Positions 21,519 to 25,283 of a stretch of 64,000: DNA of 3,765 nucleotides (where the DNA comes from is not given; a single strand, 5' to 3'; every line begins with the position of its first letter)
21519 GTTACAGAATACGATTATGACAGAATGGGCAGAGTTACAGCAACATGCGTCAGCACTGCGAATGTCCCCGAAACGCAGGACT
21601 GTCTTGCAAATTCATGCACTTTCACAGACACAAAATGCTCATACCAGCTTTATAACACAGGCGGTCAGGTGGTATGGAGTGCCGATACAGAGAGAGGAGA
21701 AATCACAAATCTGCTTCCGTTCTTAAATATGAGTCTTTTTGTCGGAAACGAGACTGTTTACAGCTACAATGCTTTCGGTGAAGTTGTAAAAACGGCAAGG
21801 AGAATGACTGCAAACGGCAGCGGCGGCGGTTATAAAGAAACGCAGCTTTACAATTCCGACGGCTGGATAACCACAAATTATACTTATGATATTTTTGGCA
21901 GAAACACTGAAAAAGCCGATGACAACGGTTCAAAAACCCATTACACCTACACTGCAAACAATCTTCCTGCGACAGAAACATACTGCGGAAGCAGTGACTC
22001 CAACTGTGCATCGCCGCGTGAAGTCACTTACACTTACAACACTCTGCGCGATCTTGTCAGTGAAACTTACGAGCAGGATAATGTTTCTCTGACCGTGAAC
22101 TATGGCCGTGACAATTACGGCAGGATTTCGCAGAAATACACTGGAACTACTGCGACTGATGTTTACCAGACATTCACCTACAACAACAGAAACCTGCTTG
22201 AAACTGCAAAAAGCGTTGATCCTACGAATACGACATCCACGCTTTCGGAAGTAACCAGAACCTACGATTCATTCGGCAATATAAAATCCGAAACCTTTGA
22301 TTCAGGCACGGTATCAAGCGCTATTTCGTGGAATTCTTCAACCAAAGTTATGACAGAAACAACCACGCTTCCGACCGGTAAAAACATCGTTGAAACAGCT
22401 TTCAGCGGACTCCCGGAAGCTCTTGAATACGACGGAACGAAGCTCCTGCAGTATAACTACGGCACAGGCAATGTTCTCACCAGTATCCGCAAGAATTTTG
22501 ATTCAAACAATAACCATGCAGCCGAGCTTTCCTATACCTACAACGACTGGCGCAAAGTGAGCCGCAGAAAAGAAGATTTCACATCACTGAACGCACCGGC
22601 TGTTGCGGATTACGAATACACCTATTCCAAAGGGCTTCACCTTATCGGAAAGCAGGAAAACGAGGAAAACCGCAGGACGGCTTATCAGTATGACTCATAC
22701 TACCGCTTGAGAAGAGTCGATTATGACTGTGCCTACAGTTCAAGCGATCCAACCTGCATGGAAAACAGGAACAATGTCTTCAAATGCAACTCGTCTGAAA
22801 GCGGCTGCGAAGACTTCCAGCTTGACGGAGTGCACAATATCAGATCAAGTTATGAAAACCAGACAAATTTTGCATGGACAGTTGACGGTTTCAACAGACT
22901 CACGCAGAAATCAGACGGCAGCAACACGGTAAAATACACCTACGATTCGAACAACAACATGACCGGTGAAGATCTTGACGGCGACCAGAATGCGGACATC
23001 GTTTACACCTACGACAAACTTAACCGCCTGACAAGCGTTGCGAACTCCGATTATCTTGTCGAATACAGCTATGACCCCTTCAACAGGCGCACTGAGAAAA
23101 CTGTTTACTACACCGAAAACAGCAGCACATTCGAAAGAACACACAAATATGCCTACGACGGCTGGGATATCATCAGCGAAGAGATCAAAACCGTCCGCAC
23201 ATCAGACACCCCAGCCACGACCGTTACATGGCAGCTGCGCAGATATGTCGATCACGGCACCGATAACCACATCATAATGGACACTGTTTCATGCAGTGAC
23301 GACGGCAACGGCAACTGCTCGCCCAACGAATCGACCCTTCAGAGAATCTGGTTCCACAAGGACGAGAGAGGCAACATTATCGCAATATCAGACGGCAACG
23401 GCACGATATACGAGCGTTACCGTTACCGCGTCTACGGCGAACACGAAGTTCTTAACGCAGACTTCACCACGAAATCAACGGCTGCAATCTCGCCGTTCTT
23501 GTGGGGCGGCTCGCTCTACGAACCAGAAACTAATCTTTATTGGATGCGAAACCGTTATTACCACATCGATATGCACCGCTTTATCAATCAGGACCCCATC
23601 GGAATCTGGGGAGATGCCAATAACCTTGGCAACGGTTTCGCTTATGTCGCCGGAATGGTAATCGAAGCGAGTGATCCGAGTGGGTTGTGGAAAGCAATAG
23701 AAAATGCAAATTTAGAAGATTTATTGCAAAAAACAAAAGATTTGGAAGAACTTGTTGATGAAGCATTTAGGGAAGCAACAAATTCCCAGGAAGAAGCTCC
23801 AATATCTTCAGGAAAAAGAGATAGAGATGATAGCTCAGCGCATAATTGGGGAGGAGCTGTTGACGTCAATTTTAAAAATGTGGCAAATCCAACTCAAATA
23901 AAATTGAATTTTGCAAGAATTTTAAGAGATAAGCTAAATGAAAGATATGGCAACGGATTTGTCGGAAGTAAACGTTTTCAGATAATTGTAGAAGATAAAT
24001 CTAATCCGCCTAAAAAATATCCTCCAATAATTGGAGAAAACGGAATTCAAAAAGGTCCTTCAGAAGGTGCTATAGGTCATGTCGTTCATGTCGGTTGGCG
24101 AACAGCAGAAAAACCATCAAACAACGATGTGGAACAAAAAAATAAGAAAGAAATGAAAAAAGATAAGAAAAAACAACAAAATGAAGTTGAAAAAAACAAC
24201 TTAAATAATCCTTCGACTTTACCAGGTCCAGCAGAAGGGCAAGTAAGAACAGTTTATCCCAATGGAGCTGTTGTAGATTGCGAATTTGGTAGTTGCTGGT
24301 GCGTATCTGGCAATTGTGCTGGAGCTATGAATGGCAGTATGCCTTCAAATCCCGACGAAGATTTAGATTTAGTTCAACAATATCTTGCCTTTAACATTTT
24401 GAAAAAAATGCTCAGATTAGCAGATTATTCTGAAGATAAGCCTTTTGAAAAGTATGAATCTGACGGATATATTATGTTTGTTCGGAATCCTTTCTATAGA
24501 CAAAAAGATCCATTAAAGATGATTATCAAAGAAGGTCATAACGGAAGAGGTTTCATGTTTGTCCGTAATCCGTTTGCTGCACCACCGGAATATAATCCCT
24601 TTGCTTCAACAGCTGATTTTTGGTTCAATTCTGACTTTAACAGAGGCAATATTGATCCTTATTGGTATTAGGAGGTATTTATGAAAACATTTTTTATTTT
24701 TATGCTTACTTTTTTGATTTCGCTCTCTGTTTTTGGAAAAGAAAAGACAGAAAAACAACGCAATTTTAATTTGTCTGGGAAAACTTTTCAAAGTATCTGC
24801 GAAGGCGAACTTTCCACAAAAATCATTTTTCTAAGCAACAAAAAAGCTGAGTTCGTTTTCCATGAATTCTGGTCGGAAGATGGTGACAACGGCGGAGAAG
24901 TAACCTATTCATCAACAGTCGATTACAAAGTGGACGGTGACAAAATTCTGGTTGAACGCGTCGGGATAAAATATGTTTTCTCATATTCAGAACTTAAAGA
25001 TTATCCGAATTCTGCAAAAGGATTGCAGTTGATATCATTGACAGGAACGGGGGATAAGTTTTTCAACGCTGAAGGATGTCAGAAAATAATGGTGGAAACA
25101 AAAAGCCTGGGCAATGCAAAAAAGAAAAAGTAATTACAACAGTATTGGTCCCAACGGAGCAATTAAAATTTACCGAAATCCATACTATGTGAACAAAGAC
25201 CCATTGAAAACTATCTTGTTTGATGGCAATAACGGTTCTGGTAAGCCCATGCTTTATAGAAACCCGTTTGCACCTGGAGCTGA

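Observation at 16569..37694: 21-kb RHS locus: one full-length gene, three orphan C-termini, two tail-only relics, five immunity-like genes, and no T6SS signature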

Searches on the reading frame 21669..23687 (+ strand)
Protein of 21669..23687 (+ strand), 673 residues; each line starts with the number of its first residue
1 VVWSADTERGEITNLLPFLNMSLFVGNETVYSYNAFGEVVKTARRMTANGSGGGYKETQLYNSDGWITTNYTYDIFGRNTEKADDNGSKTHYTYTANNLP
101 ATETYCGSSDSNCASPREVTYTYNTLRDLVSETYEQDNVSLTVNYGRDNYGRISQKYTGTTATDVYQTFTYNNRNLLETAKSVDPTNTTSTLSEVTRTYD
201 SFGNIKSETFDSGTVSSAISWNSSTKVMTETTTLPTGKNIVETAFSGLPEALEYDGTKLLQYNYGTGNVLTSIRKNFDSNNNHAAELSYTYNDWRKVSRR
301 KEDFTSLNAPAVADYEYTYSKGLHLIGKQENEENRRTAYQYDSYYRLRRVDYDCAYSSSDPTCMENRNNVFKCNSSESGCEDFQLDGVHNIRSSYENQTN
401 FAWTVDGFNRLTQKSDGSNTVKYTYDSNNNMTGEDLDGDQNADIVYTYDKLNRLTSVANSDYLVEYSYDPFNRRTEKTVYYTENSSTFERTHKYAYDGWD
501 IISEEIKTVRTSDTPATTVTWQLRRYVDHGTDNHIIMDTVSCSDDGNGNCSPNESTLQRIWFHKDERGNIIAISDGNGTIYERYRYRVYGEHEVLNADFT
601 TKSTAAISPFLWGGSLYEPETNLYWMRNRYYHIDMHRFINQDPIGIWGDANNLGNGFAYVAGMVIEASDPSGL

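Call 61: search_protein_families(library=pfam, proteins=[window:21669-23687:+], max_evalue=1)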
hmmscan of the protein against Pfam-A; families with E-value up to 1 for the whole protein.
window:21669-23687:+ (673 aa): 1 family
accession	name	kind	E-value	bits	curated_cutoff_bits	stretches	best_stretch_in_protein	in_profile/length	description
PF05593.20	RHS_repeat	-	1.4e-13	51.2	22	3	448-478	1-32/38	RHS Repeat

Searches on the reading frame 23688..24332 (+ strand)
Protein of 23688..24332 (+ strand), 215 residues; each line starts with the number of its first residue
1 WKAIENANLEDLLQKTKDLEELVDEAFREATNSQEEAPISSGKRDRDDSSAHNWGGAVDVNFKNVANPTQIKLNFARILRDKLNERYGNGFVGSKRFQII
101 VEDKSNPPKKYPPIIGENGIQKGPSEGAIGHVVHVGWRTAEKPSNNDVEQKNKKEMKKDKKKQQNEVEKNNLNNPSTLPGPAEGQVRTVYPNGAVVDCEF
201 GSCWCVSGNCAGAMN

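Call 25: search_protein_families(library=pfam, proteins=[window:23688-24332:+], max_evalue=10)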
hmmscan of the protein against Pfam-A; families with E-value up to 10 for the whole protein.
window:23688-24332:+ (215 aa): 2 families
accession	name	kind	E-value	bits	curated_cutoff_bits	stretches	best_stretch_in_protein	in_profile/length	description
PF13539.11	Peptidase_M15_4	-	0.018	16.1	25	1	47-68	4-23/70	D-alanyl-D-alanine carboxypeptidase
PF17096.10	AIM3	-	0.065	14.6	25.4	1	132-181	22-75/85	Altered inheritance of mitochondria protein 3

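Call 26: search_solved_structures(query=window:23688-24332:+, max_evalue=10)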
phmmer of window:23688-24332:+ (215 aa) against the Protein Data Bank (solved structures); distinct sequences matched with E-value up to 10: 3.
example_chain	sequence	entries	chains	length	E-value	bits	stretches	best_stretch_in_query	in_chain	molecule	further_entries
31jo_A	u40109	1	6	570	0.24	14.2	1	68-108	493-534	Nucleoprotein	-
3tj0_A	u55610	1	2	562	0.25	14.2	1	68-108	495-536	Nucleoprotein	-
9xqs_a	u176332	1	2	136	1.7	11.4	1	69-107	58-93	PHIKZ062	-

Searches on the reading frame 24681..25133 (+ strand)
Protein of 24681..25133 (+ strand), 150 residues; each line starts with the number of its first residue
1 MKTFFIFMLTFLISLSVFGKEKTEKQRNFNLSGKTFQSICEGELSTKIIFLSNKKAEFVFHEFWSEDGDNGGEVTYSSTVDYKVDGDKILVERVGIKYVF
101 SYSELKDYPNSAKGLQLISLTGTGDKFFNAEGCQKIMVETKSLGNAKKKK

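Call 3: search_protein_families(library=pfam, proteins=[window:24681-25133:+], max_evalue=0.01)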
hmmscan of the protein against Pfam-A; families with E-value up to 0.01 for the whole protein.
window:24681-25133:+ (150 aa): 0 families

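Call 6: search_protein_families(library=ncbifam, proteins=[window:24681-25133:+], max_evalue=0.01)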
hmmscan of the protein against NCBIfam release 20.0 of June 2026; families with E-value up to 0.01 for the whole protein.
window:24681-25133:+ (150 aa): 0 families

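Call 25: search_protein_families(library=pfam, proteins=[window:24681-25130:+], max_evalue=10)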
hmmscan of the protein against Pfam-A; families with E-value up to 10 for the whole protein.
window:24681-25130:+ (150 aa): 0 families
